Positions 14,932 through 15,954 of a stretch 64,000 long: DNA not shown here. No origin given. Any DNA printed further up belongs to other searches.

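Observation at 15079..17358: One exported protein carries two different papain-fold-like catalytic motif sets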

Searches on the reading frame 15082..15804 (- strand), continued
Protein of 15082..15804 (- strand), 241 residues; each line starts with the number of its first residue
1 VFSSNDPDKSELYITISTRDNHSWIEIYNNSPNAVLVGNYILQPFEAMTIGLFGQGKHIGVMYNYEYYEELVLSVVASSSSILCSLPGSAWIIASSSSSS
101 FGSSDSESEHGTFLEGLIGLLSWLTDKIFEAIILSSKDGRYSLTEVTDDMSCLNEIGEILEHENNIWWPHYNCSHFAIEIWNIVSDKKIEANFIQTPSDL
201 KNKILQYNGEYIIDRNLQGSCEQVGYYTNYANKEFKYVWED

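Call 63: fold_search(model_id=the predicted structure, library=viral)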
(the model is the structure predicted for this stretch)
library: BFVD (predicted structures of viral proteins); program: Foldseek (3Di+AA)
matches with E <= 10: 149; with E <= 0.001: 0
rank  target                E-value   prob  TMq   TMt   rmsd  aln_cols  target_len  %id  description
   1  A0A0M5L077            2.8e-01  0.09  0.12  0.08   8.9        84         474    7  Minor coat protein [Tetterwort vein chlorosis virus]
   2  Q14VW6                4.8e-01  0.09  0.15  0.12  12.9       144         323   12  ORF140 [Ranid herpesvirus 2]
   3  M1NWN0                5.5e-01  0.06  0.13  0.06  11.9        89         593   11  Minor coat protein [Cordyline virus 4]
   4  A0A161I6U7            5.5e-01  0.04  0.09  0.08  19.0       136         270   15  GP3 protein [Zambian malbrouck virus 1]
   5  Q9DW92                5.8e-01  0.06  0.10  0.22  12.8        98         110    9  Pr109 [Rat cytomegalovirus (strain Maastricht)]
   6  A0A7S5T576            6.6e-01  0.02  0.09  0.06  24.5       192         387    9  (no name in the UniProt tables at hand)
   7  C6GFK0                7.4e-01  0.09  0.16  0.15  18.5       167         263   10  p29 [Carrot yellow leaf virus]
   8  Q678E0                7.9e-01  0.04  0.09  0.11  13.3        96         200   11  Uncharacterized protein [lymphocystis disease virus-China]
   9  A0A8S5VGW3            9.4e-01  0.04  0.14  0.15  16.7       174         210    8  Uncharacterized protein [Myoviridae sp. ctkfK18]
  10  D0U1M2                1.1e+00  0.02  0.14  0.09  21.0       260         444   13  DNA packaging tegument protein UL17 [Wood mouse herpesvirus]
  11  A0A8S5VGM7            1.1e+00  0.04  0.12  0.20  20.9       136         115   12  Uncharacterized protein [Myoviridae sp. ctkfK18]
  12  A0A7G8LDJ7            1.1e+00  0.02  0.12  0.13  13.9       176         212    6  (no name in the UniProt tables at hand)
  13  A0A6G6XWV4            1.2e+00  0.02  0.13  0.14  15.7       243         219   10  (no name in the UniProt tables at hand)
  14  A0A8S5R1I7            1.4e+00  0.02  0.11  0.07  23.5       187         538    8  Major tail protein [Podoviridae sp. ctyhE26]
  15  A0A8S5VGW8            1.4e+00  0.04  0.15  0.22  17.1       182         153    5  Uncharacterized protein [Myoviridae sp. ctkfK18]
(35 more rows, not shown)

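Call 77: search_protein_families(library=ncbifam, proteins=[P0046, P0051, P0047, P0058, P0090, P0065, P0080, P0106, window:15082-15804:-], max_evalue=1)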
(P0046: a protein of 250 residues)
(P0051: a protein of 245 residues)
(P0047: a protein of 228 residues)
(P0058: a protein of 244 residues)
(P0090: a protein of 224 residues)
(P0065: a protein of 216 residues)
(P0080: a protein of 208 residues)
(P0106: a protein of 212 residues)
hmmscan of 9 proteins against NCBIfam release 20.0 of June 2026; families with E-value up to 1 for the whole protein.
P0046 (250 aa): 0 families

P0051 (245 aa): 0 families

P0047 (228 aa): 0 families

P0058 (244 aa): 0 families

P0090 (224 aa): 0 families

P0065 (216 aa): 1 family
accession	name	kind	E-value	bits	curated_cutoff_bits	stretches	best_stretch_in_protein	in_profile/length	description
NF033603.1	mini-MOMP_1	subfamily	0.36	10.6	75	1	1-20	1-20/63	mini-MOMP protein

P0080 (208 aa): 0 families

P0106 (212 aa): 4 families
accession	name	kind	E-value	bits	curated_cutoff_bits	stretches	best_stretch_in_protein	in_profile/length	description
NF046102.1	CellCycRegCcrZ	equivalog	0.029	13.8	400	1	122-192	192-254/260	cell cycle regulator CcrZ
NF053819.1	EF0750_LPXTG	subfamily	0.039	14.4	47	1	1-32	1-29/105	EF2685/EF0750 family sortase-dependent surface protein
TIGR02112.1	cyd_oper_ybgE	equivalog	0.065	13.9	89.55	1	2-42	10-50/93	cyd operon protein YbgE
NF052673.1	lpg1681_fam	equivalog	0.11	12.9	95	1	1-33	1-33/102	lpg1681 family protein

window:15082-15804:- (241 aa): 0 families

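Call 87: search_dna_similar(query=P0046, collection=phages, mode=protein, max_evalue=0.001, max_rows=15)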
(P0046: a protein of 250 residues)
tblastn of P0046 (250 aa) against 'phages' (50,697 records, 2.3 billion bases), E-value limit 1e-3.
No match.

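Call 88: search_dna_similar(query=P0046, collection=plasmids, mode=protein, max_evalue=0.001, max_rows=15)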
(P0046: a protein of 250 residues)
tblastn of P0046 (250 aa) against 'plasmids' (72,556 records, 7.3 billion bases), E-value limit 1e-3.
No match.
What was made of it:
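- Tried and rejected: There is no match in either collection (calls 87, 88).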

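Call 93: search_protein_families(library=pfam, proteins=[P0077, P0163, P0129, P0173, P0182, P0051], max_evalue=10)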
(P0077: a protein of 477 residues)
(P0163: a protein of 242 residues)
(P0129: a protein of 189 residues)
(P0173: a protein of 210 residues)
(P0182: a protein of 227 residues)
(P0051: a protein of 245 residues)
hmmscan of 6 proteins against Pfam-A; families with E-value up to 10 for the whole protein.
P0077 (477 aa): 2 families
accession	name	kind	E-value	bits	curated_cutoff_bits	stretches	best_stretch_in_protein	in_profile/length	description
PF02368.24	Big_2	-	0.0012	19.1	22.8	1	225-289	7-69/79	Bacterial Ig-like domain (group 2)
PF14200.12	RicinB_lectin_2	-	0.3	12.2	25.6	2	86-150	14-78/89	Ricin-type beta-trefoil lectin domain-like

P0163 (242 aa): 0 families

P0129 (189 aa): 2 families
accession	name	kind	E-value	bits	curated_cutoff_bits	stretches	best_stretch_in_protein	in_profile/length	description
PF05903.20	Peptidase_C97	-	0.00099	19.4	29.2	1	104-153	76-128/151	PPPDE putative peptidase domain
PF04970.19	LRAT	-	0.14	12.9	24.3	1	109-142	81-114/120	Lecithin retinol acyltransferase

P0173 (210 aa): 1 family
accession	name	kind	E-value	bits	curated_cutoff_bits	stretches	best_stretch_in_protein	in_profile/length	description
PF01278.26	Omptin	-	0.027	14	22.6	1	123-184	218-279/283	Omptin family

P0182 (227 aa): 5 families
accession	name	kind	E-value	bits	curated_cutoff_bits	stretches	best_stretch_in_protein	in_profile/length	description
PF05903.20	Peptidase_C97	-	0.00031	21.1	29.2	1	111-189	61-138/151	PPPDE putative peptidase domain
PF04970.19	LRAT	-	0.034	14.9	24.3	1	138-170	85-116/120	Lecithin retinol acyltransferase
PF04084.20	RecA-like_ORC2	-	0.063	13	25.1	1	123-166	158-201/251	Origin recognition complex subunit 2 RecA-like domain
PF22638.1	FlgK_D1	-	2.6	8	28.6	1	118-152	56-90/233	Flagellar hook-associated protein FlgK helical domain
PF18493.6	DUF5617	-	4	8.1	26.3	1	178-216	4-42/90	Domain of unknown function (DUF5617)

P0051 (245 aa): 1 family
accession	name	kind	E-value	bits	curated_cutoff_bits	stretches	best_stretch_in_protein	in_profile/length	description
PF16085.10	Phage_holin_3_5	-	0.0071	16.9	27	1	3-42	44-83/113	Bacteriophage holin Hol, superfamily III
